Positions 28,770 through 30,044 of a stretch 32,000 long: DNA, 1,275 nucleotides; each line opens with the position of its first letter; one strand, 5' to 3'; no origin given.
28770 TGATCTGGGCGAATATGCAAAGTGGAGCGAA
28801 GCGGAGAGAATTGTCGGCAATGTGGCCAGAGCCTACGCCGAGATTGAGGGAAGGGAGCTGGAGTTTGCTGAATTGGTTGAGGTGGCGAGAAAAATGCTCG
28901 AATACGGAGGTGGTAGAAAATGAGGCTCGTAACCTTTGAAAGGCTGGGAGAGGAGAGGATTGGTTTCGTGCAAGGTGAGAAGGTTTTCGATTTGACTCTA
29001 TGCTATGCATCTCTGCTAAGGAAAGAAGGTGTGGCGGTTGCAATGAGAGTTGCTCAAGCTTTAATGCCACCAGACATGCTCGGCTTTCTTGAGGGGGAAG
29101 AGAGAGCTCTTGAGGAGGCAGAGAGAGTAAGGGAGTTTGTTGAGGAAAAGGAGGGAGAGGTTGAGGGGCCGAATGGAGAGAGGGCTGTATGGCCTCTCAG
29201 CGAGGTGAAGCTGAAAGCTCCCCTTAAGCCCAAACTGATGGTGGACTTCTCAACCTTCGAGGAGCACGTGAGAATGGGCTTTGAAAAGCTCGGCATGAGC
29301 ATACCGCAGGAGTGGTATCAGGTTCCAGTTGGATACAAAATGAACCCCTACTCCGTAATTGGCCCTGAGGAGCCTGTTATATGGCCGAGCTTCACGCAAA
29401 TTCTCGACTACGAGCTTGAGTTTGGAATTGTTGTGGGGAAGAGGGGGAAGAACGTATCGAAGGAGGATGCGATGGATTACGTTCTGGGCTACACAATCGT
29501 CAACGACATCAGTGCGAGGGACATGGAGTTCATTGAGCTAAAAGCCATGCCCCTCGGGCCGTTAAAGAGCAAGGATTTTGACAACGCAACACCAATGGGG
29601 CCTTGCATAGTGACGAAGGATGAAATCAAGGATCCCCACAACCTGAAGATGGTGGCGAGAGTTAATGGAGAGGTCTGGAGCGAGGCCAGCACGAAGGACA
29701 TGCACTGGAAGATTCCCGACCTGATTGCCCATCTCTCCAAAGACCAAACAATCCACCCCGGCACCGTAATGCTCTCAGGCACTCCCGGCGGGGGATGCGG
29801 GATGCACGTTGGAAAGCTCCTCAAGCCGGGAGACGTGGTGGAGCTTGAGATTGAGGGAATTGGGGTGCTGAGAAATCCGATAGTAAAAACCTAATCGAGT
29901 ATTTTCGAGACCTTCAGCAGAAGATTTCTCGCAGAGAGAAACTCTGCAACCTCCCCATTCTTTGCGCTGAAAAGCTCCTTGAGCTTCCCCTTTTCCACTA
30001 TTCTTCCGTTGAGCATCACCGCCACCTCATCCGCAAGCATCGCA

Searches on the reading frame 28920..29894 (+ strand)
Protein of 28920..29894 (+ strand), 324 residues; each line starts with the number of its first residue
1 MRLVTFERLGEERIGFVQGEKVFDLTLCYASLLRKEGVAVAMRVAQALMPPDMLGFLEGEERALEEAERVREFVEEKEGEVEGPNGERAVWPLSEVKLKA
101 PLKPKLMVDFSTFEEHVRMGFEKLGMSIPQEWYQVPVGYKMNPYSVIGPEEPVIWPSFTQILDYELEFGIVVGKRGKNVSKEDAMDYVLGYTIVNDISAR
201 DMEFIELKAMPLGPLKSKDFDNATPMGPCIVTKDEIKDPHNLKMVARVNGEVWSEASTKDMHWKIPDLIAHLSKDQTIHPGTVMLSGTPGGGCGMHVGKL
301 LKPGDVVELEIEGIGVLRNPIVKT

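Call 44: find_encoding_contigs(protein=window:28920-29894:+, flank=10000, max_places=1)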
Protein window:28920-29894:+ (324 aa): 23 contigs read that carry it; 1 place shown.
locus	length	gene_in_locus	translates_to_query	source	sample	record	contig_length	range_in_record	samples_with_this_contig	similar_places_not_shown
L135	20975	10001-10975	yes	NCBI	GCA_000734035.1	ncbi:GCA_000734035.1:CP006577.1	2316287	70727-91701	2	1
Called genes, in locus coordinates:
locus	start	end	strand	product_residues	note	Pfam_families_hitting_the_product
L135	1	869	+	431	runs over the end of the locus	PF01629:DUF22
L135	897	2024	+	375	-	PF00202:Aminotran_3, PF00155:Aminotran_1_2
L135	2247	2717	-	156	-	PF23636:DUF7144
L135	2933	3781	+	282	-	PF00589:Phage_integrase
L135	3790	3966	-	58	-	-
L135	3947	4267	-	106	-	-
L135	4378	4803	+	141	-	-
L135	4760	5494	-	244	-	PF00528:BPD_transp_1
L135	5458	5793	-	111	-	-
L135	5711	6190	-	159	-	PF00005:ABC_tran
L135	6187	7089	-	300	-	PF13379:NMT1_2, PF03180:Lipoprotein_9, PF09084:NMT1, PF12974:Phosphonate-bd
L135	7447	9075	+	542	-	PF00501:AMP-binding, PF13193:AMP-binding_C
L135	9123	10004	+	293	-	PF00753:Lactamase_B, PF19583:ODP (weak)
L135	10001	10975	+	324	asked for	PF01557:FAA_hydrolase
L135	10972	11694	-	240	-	PF00005:ABC_tran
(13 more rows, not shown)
